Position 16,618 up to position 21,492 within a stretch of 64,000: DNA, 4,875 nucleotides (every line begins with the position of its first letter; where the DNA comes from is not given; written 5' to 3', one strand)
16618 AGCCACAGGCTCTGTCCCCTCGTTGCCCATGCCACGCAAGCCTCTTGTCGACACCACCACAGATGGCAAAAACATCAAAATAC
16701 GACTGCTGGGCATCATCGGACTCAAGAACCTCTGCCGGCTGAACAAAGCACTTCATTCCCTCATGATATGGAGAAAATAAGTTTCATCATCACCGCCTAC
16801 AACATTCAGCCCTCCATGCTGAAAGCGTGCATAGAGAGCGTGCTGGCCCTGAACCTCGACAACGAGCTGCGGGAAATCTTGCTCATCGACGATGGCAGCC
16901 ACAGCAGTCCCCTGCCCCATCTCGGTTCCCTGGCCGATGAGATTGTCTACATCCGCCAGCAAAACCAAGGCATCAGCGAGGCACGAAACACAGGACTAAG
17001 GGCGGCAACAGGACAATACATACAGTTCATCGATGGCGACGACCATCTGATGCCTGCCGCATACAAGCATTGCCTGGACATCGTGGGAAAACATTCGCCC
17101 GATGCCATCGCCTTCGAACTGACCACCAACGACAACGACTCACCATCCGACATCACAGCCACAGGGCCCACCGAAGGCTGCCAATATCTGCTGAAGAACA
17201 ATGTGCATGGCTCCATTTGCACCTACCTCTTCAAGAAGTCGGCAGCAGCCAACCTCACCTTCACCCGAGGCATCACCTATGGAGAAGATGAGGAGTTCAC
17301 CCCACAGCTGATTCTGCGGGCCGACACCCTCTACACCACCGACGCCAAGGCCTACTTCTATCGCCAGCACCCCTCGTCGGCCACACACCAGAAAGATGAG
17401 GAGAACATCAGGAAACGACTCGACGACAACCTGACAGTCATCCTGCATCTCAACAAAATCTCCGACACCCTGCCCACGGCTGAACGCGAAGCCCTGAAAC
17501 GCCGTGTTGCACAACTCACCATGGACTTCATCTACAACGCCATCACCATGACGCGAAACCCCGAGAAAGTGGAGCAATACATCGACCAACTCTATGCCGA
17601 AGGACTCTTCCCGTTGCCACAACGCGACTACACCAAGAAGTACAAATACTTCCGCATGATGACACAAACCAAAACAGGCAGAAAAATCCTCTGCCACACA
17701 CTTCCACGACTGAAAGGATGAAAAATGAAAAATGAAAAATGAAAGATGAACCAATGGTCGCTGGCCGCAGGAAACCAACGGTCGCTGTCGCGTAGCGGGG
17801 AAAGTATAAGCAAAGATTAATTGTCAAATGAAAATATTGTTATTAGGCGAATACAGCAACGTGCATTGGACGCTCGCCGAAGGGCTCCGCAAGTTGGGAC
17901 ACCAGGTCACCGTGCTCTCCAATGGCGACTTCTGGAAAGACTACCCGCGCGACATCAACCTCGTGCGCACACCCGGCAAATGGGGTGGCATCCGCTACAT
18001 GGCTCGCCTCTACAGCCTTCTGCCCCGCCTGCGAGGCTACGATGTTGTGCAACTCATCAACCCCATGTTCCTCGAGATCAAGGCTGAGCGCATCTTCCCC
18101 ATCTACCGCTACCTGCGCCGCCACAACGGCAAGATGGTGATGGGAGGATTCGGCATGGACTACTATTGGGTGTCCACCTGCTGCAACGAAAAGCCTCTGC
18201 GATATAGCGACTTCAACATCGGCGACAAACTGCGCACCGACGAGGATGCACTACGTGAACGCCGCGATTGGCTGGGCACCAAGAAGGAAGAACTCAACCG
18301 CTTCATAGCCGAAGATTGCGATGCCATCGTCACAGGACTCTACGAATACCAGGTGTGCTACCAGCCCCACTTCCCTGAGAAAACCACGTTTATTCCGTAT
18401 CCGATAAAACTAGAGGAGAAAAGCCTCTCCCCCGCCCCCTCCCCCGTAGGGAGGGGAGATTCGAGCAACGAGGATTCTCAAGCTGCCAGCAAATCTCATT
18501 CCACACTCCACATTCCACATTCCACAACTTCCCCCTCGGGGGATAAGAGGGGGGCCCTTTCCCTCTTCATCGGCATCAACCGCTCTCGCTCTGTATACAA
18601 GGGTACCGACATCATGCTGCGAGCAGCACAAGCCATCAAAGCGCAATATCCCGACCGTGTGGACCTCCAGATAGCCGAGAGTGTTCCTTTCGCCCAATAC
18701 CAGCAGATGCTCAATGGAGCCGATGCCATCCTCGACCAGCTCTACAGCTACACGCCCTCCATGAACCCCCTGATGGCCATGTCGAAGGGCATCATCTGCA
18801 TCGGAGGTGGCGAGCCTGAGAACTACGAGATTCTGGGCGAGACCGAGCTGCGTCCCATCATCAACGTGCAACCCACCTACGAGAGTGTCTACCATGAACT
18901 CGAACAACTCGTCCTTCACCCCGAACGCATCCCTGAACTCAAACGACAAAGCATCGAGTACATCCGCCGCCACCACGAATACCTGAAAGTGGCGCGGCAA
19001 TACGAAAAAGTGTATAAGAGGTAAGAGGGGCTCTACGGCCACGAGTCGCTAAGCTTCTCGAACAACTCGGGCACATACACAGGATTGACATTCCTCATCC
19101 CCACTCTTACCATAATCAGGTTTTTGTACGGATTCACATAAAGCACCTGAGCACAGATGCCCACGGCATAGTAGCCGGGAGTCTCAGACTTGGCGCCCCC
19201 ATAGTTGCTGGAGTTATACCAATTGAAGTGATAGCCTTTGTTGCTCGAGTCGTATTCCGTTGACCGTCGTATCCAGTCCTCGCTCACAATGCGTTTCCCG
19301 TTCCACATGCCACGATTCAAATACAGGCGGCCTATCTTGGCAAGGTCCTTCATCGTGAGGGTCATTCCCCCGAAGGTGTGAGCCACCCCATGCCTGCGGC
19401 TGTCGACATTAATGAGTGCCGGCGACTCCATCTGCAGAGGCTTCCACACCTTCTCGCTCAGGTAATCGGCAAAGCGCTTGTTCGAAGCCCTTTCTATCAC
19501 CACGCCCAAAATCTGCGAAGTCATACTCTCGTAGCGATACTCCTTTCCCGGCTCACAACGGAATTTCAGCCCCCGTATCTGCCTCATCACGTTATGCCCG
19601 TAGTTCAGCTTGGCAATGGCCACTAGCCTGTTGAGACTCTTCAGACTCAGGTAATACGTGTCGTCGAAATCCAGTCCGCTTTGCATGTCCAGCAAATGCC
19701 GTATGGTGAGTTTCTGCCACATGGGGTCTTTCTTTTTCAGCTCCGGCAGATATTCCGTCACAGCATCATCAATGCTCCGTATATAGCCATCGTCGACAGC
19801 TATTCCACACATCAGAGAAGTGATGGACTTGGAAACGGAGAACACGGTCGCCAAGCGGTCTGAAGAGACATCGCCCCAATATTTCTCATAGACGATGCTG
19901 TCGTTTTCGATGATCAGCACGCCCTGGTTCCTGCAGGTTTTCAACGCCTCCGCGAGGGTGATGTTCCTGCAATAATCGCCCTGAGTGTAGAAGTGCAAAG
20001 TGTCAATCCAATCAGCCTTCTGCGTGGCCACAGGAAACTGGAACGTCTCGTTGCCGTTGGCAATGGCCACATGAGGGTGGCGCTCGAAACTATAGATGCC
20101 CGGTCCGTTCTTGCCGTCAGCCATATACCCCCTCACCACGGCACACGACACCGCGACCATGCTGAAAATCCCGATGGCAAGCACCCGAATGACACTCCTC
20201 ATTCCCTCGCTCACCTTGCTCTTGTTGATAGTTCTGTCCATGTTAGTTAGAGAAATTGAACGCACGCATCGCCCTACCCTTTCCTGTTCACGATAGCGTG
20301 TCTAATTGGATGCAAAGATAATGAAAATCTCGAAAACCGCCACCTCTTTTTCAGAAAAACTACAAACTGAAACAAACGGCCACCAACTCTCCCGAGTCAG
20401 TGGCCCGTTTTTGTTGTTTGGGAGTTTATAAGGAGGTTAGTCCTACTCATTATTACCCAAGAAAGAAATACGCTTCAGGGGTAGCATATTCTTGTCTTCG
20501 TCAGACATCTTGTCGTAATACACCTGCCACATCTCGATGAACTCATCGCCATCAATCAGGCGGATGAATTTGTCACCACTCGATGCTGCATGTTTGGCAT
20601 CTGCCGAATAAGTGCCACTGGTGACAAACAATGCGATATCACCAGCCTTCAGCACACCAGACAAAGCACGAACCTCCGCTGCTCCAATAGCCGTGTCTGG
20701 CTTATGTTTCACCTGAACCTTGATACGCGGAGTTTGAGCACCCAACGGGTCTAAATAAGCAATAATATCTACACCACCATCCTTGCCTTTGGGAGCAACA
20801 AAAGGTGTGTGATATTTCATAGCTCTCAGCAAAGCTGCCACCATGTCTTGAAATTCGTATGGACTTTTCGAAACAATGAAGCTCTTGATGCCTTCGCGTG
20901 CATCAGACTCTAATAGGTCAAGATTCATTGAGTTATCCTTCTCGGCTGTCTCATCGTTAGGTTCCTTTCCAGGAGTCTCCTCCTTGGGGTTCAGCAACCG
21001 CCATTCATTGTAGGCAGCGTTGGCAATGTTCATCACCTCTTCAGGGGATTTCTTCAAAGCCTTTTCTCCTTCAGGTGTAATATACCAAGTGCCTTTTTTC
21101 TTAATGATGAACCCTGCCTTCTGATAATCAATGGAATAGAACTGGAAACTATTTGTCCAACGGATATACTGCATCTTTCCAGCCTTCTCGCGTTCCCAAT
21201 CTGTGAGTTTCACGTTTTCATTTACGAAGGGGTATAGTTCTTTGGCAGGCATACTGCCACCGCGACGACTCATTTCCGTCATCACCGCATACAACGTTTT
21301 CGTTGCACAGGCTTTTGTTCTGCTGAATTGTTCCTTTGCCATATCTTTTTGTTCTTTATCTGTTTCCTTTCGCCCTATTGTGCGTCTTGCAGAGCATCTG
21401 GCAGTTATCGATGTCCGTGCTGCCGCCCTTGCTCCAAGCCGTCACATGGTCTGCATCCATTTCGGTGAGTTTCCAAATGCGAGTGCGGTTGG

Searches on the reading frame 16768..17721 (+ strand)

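Call 6: search_protein_families(library=pfam, proteins=[window:16768-17721:+], max_evalue=0.01)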
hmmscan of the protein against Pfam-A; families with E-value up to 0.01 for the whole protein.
window:16768-17721:+ (317 aa): 3 families
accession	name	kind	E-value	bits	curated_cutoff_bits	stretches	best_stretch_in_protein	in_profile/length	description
PF00535.33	Glycos_transf_2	-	7e-22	78.6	23.3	1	5-146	1-149/168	Glycosyl transferase family 2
PF10111.15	Glyco_tranf_2_2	-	1.4e-05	25.2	27.3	1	33-106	28-106/276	Glycosyltransferase like family 2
PF13641.12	Glyco_tranf_2_3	-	2e-05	25.2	27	1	4-108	3-112/230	Glycosyltransferase like family 2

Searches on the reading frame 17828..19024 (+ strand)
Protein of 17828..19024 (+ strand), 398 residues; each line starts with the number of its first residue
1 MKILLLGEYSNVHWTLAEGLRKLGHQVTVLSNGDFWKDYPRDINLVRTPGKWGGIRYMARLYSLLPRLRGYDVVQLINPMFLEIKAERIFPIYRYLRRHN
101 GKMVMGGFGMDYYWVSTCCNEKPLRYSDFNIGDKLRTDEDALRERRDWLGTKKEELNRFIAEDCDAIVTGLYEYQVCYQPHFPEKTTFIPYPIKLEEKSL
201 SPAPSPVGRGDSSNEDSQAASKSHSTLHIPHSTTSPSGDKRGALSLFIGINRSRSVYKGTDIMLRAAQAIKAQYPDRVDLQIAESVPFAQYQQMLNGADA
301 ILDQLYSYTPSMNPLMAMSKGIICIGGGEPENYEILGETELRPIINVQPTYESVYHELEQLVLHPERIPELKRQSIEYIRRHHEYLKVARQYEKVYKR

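Call 6: search_protein_families(library=pfam, proteins=[window:17828-19024:+], max_evalue=0.01)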
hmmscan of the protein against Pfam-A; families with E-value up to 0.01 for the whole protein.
window:17828-19024:+ (398 aa): 4 families
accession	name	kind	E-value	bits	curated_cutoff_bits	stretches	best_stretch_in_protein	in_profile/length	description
PF13439.12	Glyco_transf_4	-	7e-05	23.4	28.5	1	14-80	9-82/170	Glycosyltransferase Family 4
PF13579.12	Glyco_trans_4_4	-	0.00013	22.8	29.7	1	15-80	9-81/158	Glycosyl transferase 4-like domain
PF13524.12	Glyco_trans_1_2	-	0.0056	17.1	25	0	273-393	23-143/144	Glycosyl transferase-like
PF22772.2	WsaF_C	-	0.0077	16.5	27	0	271-327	48-104/133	WsaF, C-terminal domain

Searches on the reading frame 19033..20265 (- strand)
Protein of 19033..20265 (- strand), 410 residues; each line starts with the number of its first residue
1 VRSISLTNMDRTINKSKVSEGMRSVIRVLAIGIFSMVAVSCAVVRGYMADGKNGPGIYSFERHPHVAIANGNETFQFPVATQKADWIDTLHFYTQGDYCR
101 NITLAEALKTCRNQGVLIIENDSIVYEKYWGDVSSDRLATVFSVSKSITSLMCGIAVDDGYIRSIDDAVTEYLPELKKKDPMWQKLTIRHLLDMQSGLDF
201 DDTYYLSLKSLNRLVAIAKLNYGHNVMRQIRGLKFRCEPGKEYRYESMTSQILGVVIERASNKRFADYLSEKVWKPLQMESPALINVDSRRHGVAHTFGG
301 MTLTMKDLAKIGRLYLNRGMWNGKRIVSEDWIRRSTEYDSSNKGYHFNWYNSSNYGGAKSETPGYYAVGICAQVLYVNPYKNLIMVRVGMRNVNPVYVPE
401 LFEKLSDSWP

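Call 6: search_protein_families(library=pfam, proteins=[window:19033-20265:-], max_evalue=0.01)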
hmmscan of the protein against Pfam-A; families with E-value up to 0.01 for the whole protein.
window:19033-20265:- (410 aa): 1 family
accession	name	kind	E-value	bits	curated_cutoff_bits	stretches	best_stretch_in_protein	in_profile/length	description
PF00144.29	Beta-lactamase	-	2.4e-38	132.6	27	1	116-392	19-311/329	Beta-lactamase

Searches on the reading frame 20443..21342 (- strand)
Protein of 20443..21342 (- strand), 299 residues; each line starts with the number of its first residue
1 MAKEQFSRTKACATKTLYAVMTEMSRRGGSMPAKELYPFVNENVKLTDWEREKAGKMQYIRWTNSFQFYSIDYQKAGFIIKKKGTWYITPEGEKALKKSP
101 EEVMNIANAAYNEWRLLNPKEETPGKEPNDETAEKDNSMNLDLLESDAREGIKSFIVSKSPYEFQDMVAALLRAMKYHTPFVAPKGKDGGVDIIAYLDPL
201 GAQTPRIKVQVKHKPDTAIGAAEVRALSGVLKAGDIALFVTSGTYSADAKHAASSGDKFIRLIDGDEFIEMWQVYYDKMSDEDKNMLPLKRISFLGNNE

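Call 6: search_protein_families(library=pfam, proteins=[window:20443-21342:-], max_evalue=0.01)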
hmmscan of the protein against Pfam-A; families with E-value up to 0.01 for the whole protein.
window:20443-21342:- (299 aa): 2 families
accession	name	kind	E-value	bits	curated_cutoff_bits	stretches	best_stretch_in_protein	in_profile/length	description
PF04471.18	Mrr_cat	-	7.9e-23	81.2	21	1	160-271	5-114/115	Restriction endonuclease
PF14338.12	Mrr_N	-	1.1e-08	35.5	29.5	1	19-97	7-86/87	Mrr N-terminal domain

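Call 28: search_protein_families(library=padloc, proteins=[window:20443-21342:-], max_evalue=0.001)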
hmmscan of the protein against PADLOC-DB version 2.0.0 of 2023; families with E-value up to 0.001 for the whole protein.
window:20443-21342:- (299 aa): 6 families
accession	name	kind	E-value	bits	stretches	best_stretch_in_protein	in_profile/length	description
PDLC04819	PDC-S02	-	6.1e-45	151.9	1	116-292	155-326/334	-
PDLC04815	PDC-S02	-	3.9e-29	100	1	111-296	157-342/346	-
PDLC04806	PDC-S02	-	1.9e-18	64.8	1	145-291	171-319/324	-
PDLC04796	PDC-S02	-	1.8e-14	51.5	1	129-271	213-356/390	-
PDLC03657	mREase_IV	-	5.8e-11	40.3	1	72-270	67-289/317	Type IV methyl-directed restriction enzyme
PDLC03206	mREase_II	-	1.2e-06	25.4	1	175-270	295-394/434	Type II methyl-directed restriction enzyme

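Call 29: search_protein_families(library=ncbifam, proteins=[window:20443-21342:-], max_evalue=0.001)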
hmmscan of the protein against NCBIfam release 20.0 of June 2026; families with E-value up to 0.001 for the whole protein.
window:20443-21342:- (299 aa): 0 families
